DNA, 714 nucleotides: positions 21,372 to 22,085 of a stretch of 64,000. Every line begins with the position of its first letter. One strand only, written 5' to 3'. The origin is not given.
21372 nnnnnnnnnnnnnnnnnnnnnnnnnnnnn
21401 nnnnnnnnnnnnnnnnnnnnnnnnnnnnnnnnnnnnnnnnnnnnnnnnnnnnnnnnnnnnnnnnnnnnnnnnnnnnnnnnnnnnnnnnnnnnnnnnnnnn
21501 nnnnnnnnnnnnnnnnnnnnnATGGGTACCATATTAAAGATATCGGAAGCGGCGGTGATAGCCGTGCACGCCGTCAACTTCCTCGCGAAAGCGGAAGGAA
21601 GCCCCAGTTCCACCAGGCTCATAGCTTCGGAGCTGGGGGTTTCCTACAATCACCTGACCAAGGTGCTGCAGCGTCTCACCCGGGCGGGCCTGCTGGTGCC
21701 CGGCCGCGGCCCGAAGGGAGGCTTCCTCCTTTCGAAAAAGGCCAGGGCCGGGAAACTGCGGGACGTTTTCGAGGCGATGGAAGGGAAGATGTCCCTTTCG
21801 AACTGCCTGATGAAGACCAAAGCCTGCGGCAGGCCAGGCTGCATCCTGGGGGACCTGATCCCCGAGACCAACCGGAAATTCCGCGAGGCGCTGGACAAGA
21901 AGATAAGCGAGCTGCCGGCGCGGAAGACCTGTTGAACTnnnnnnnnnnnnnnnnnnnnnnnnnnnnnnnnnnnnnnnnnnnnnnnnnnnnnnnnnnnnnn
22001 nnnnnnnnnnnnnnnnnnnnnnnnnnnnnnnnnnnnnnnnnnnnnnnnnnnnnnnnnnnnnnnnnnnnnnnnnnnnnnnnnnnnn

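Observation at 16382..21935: Nitrosative-stress island bracketed by two paralogous Rrf2 regulators with a shared C-x6-C-x4-C motif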

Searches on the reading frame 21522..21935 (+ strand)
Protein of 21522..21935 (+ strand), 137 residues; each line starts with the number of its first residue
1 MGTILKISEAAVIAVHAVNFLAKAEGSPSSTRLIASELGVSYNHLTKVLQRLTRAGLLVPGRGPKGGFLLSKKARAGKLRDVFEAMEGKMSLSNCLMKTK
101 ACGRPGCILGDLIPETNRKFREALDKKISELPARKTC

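Call 3: search_protein_families(library=pfam, proteins=[window:21522-21935:+], max_evalue=0.01)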
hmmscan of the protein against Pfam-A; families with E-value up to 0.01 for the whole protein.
window:21522-21935:+ (137 aa): 5 families
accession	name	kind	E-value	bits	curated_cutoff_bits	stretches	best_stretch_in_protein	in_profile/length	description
PF02082.26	Rrf2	-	9.4e-23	81.3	30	1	8-126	2-123/132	Iron-dependent Transcriptional regulator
PF13545.12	HTH_Crp_2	-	0.00044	20.6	27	1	29-62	23-55/70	Crp-like helix-turn-helix domain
PF13463.12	HTH_27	-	0.00072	20.2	22.2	1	13-61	7-51/68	Winged helix DNA-binding domain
PF12802.13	MarR_2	-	0.001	19.6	27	1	14-65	7-57/61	MarR family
PF00392.27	GntR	-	0.0035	17.4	27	1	32-59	28-55/64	Bacterial regulatory proteins, gntR family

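Call 4: search_protein_families(library=ncbifam, proteins=[window:21522-21935:+], max_evalue=0.01)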
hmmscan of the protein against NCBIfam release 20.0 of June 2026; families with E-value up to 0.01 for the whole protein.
window:21522-21935:+ (137 aa): 9 families
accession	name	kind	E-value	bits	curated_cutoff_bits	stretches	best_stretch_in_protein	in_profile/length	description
TIGR00738.1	rrf2_super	superfamily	1.7e-21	76.4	73.3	1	6-126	2-124/132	Rrf2 family transcriptional regulator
TIGR02944.1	suf_reg_Xantho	equivalog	5.8e-14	52.6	110.65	1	4-111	1-109/130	SUF system Fe-S cluster assembly regulator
NF008240.0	PRK11014.1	equivalog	7.5e-11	42.2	182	1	24-127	21-122/141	nitric oxide-sensing transcriptional repressor NsrR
NF008886.0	PRK11920.1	equivalog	2.2e-10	40.4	193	1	13-101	9-97/153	iron-responsive transcriptional regulator RirA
TIGR02010.1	IscR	equivalog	2.6e-10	40.2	207.55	1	14-125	10-122/135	Fe-S cluster assembly transcriptional regulator IscR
NF008110.0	PRK10857.1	equivalog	3.4e-08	33.4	275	1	11-111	10-108/164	Fe-S cluster assembly transcriptional regulator IscR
NF047409.1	Cys_reg_CymR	equivalog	1e-06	28.9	195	1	21-95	17-92/139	cysteine metabolism transcriptional regulator CymR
NF041852.1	trans_reg_HypR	equivalog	4e-06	26.9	180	1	13-122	7-114/139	redox-sensitive transcriptional regulator HypR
NF007741.0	PRK10421.1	equivalog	0.0011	18.5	311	1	30-72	33-74/262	transcriptional regulator LldR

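Call 13: find_related_loci(query=window:21522-21932:+, collection=genome_contigs, flank=10000)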
Query window:21522-21932:+ (137 aa) in genome_contigs; peptide patterns used: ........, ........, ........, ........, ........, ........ (x = any residue, [..] = any of these).
331 stretches matched a pattern; 11 encode a relative of the query (tblastn E <= 1e-3); 11 distinct loci.
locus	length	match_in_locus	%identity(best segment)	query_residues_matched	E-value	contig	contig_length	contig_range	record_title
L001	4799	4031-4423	76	1-131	2e-67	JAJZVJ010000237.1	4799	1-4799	MAG: bacterium isolate SKS5.bin41 NODE_34508_length_4799_cov_1.166952, whole genome shotgun sequence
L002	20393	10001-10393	76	1-131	7e-65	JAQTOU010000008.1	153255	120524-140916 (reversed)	MAG: Elusimicrobiales bacterium isolate STB_10 NODE_244_length_153255_cov_7.824572_Sandtown_B, whole genome shotgun sequ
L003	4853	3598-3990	76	1-131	3e-64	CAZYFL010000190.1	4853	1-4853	MAG TPA_asm: uncultured Elusimicrobiaceae bacterium isolate binchicken_co248_98 genome assembly, contig: NODE_32222_leng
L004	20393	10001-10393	75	1-131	4e-64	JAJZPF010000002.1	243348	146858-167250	MAG: bacterium isolate SKS1.bin115 NODE_36_length_243348_cov_6.525876, whole genome shotgun sequence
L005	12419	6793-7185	74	1-131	7e-64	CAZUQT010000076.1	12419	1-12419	MAG TPA_asm: uncultured Elusimicrobiaceae bacterium isolate SRP302447_co3_112 genome assembly, contig: NODE_14284_length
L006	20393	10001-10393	54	1-131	2e-43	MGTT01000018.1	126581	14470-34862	MAG: Elusimicrobia bacterium GWA2_56_46 gwa2_scaffold_278, whole genome shotgun sequence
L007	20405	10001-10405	52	1-135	7e-43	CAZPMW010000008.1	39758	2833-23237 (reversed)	MAG TPA_asm: uncultured Elusimicrobiaceae bacterium isolate SRP272421_co3_746 genome assembly, contig: NODE_1466_length_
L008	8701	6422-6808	50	1-129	5e-42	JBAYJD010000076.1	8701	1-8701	MAG: Elusimicrobiales bacterium isolate SO_2016_GW1_47 scaffold15118_OW334_2016, whole genome shotgun sequence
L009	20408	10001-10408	49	1-135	2e-37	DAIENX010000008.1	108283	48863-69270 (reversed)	MAG TPA_asm: Elusimicrobia bacterium isolate clean1135 k141_3338902, whole genome shotgun sequence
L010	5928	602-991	50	1-131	7e-37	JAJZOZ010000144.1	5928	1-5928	MAG: bacterium isolate SKS1.bin104 NODE_23689_length_5928_cov_2.810550, whole genome shotgun sequence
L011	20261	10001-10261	32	5-91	3e-7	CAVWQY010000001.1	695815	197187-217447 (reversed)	MAG: uncultured Thermoleophilia bacterium isolate MFD04967.bin.2.111 genome assembly, contig: contig_15169, whole genome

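Call 46: find_homologous_proteins(query=window:21522-21932:+, max_evalue=1e-30)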
Query window:21522-21932:+ (137 aa): 18 proteins with E <= 1e-30 among 268 candidates.
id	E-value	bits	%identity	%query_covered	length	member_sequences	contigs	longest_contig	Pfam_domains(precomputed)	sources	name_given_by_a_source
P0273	3.6e-82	291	100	100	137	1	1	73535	PF02082.27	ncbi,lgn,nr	ncbi:MAG: Rrf2 family transcriptional regulator [Elusimicrobia bacterium]|nr:Rrf2 family transcripti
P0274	1.8e-67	243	85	96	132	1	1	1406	PF02082.27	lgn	-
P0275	8.0e-65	235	82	100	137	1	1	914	PF02082.27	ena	-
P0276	3.5e-64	233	81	98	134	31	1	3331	PF02082.27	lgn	-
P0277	3.0e-63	229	81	98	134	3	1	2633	PF02082.27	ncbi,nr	ncbi:MAG: Rrf2 family transcriptional regulator [Elusimicrobiota bacterium]|nr:Rrf2 family transcrip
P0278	4.0e-60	219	76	96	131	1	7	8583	PF02082.27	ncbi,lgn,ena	-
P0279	6.0e-57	209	72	99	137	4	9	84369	PF02082.27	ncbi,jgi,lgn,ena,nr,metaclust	ncbi:MAG: hypothetical protein AUJ51_10085 [Elusimicrobia bacterium CG1_02_56_21]|nr:MAG: hypothetic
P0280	6.2e-57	209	74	96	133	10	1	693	PF02082.27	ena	-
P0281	8.0e-57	209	72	99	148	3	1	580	PF02082.27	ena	-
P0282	1.0e-55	205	74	96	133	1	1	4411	PF02082.27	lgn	-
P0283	3.8e-54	200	69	95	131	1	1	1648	PF02082.27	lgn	-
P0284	6.2e-53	196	71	96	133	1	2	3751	PF02082.27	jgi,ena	-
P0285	1.7e-49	185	73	85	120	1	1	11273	PF02082.27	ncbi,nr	ncbi:MAG: Rrf2 family transcriptional regulator [Elusimicrobia bacterium]|nr:Rrf2 family transcripti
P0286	2.9e-38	149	81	63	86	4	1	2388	PF02082.27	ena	-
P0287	4.6e-36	142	46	96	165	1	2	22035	PF02082.27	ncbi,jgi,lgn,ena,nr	ncbi:MAG TPA: hypothetical protein DCL44_06000 [Elusimicrobia bacterium]|nr:hypothetical protein [El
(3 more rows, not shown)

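Call 47: find_encoding_contigs(protein=P0279, flank=10000, max_places=3)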
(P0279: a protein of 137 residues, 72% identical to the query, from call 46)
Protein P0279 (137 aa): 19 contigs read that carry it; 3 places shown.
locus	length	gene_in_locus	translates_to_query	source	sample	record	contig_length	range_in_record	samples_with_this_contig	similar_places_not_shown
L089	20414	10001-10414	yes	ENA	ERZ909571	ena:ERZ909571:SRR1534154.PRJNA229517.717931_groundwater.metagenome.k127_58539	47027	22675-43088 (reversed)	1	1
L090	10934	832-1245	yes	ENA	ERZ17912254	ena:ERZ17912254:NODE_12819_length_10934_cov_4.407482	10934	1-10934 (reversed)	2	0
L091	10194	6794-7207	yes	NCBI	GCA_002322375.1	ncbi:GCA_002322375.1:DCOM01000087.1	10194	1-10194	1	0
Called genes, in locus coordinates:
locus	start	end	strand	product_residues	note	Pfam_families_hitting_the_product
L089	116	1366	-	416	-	PF02844:GARS_N, PF01071:GARS_A, PF02843:GARS_C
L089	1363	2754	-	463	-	PF13522:GATase_6, PF13537:GATase_7, PF00156:Pribosyltran (weak)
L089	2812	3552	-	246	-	PF13507:GATase_5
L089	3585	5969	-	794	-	PF18072:FGAR-AT_linker, PF00586:AIRS, PF02769:AIRS_C, PF00586:AIRS, PF02769:AIRS_C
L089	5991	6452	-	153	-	PF02700:PurS (weak)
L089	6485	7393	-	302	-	PF01259:SAICAR_synt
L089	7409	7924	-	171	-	PF00731:AIRC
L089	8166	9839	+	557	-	PF03063:Prismane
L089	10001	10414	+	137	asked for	PF02082:Rrf2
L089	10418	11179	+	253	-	PF09674:DUF2400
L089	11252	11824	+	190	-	PF00210:Ferritin (weak), PF02915:Rubrerythrin, PF21349:RUBY_RBDX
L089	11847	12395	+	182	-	PF00578:AhpC-TSA, PF08534:Redoxin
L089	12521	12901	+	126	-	PF06397:Desulfoferrod_N, PF01880:Desulfoferrodox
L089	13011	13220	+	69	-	-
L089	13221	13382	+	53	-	PF00301:Rubredoxin, PF21349:RUBY_RBDX (faint)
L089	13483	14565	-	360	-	PF11141:DUF2914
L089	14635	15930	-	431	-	PF12704:MacB_PCD, PF02687:FtsX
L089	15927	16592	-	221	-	PF00005:ABC_tran, PF02463:SMC_N (faint), PF13304:AAA_21 (faint)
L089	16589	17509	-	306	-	PF25954:Beta-barrel_RND_2, PF25990:Beta-barrel_YknX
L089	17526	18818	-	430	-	PF02321:OEP (weak)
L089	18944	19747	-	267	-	PF13424:TPR_12 (faint), PF00515:TPR_1 (faint), PF07719:TPR_2 (faint), PF12895:ANAPC3 (faint), PF13181:TPR_8 (faint), PF14559:TPR_19 (faint)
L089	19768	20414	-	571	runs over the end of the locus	-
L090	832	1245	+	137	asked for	PF02082:Rrf2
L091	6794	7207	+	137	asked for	PF02082:Rrf2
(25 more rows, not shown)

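Call 48: find_encoding_contigs(protein=P0278, flank=10000, max_places=4)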
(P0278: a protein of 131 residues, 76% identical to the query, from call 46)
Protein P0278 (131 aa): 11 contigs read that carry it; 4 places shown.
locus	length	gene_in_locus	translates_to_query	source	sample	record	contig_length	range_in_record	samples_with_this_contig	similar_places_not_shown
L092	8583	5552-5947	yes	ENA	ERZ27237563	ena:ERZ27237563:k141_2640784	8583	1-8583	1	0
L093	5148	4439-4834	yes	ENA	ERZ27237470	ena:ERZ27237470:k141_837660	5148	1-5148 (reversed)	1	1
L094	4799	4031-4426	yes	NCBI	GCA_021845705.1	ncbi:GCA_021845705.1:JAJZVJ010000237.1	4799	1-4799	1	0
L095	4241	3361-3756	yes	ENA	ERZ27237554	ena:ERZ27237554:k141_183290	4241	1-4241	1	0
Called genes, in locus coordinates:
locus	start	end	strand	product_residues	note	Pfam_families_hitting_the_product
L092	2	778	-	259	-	?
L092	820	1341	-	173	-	PF00731:AIRC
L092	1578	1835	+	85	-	PF01106:NifU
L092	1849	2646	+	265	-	PF01814:Hemerythrin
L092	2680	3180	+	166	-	PF27217:AF_0155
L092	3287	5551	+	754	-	PF22085:NorB_cytochrome_c-like, PF00115:COX1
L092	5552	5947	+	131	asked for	PF02082:Rrf2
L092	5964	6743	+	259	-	PF09674:DUF2400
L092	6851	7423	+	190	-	PF02915:Rubrerythrin, PF23458:DUF7130 (weak), PF21349:RUBY_RBDX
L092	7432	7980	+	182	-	PF00578:AhpC-TSA, PF08534:Redoxin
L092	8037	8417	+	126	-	PF06397:Desulfoferrod_N, PF01880:Desulfoferrodox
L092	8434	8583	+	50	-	?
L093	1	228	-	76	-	?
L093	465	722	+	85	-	PF01106:NifU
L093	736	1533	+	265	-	PF01814:Hemerythrin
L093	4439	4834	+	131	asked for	PF02082:Rrf2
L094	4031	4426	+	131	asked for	PF02082:Rrf2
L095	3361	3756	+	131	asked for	PF02082:Rrf2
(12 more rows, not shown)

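Call 49: find_encoding_contigs(protein=P0285, flank=10000, max_places=2)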
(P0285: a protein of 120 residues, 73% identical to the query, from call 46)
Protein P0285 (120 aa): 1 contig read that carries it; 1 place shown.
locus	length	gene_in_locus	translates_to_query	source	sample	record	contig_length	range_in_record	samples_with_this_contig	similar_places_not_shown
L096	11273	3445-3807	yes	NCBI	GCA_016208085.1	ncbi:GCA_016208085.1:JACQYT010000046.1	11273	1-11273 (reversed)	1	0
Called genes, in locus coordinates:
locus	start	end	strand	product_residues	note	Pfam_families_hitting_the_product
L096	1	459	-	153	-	PF00753:Lactamase_B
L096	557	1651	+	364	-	PF00989:PAS, PF13188:PAS_8 (weak), PF08448:PAS_4, PF13426:PAS_9, PF08447:PAS_3, PF00512:HisKA (weak), PF02518:HATPase_c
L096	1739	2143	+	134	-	PF02082:Rrf2, PF12802:MarR_2 (weak), PF00392:GntR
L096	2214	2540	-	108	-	PF02625:XdhC_CoxI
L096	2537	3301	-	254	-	PF02625:XdhC_CoxI, PF13478:XdhC_C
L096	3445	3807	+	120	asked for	PF02082:Rrf2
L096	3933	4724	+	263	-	PF09674:DUF2400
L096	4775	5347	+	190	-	PF00210:Ferritin (weak), PF02915:Rubrerythrin, PF23458:DUF7130 (weak), PF21349:RUBY_RBDX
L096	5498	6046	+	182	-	PF00578:AhpC-TSA, PF08534:Redoxin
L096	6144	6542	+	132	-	PF06397:Desulfoferrod_N, PF01880:Desulfoferrodox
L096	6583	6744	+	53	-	PF00301:Rubredoxin, PF21349:RUBY_RBDX (faint)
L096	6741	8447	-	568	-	-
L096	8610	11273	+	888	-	?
